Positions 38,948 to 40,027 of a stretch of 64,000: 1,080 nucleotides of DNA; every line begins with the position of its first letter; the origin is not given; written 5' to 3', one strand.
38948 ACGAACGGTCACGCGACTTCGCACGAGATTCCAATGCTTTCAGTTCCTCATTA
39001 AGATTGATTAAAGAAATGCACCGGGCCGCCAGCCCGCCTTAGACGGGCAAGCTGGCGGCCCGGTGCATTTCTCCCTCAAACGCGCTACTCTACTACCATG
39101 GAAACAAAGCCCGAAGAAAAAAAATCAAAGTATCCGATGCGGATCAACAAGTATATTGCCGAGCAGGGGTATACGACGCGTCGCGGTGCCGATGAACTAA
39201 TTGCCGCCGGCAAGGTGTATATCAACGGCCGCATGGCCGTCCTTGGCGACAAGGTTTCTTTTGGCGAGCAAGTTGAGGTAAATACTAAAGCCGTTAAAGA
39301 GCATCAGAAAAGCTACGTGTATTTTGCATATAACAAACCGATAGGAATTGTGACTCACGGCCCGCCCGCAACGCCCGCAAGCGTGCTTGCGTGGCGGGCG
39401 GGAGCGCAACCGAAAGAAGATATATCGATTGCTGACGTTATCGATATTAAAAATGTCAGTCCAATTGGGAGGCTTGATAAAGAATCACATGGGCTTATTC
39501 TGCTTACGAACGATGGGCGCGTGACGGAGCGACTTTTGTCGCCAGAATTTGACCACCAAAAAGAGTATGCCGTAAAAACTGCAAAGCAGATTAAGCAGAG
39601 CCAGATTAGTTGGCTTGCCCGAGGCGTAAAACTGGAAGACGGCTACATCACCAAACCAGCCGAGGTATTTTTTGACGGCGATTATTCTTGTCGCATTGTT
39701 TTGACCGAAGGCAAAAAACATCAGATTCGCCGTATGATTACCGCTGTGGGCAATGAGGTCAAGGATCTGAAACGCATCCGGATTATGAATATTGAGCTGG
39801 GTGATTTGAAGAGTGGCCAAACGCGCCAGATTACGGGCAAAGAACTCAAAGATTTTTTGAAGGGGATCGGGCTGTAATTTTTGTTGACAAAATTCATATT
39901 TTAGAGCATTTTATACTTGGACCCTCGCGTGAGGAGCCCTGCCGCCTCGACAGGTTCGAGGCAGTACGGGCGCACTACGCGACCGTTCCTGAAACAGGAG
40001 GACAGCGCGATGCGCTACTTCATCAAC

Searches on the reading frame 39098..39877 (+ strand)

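Call 104: search_protein_families(library=pfam, proteins=[window:39098-39877:+], max_evalue=0.001)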
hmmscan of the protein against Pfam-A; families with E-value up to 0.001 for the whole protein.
window:39098-39877:+ (259 aa): 2 families
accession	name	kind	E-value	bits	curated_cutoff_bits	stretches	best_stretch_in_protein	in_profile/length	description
PF00849.27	PseudoU_synth_2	-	1.4e-16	61.5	26.8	1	75-214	2-150/152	RNA pseudouridylate synthase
PF01479.30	S4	-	3.1e-08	33.6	22.8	1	14-59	1-48/48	S4 domain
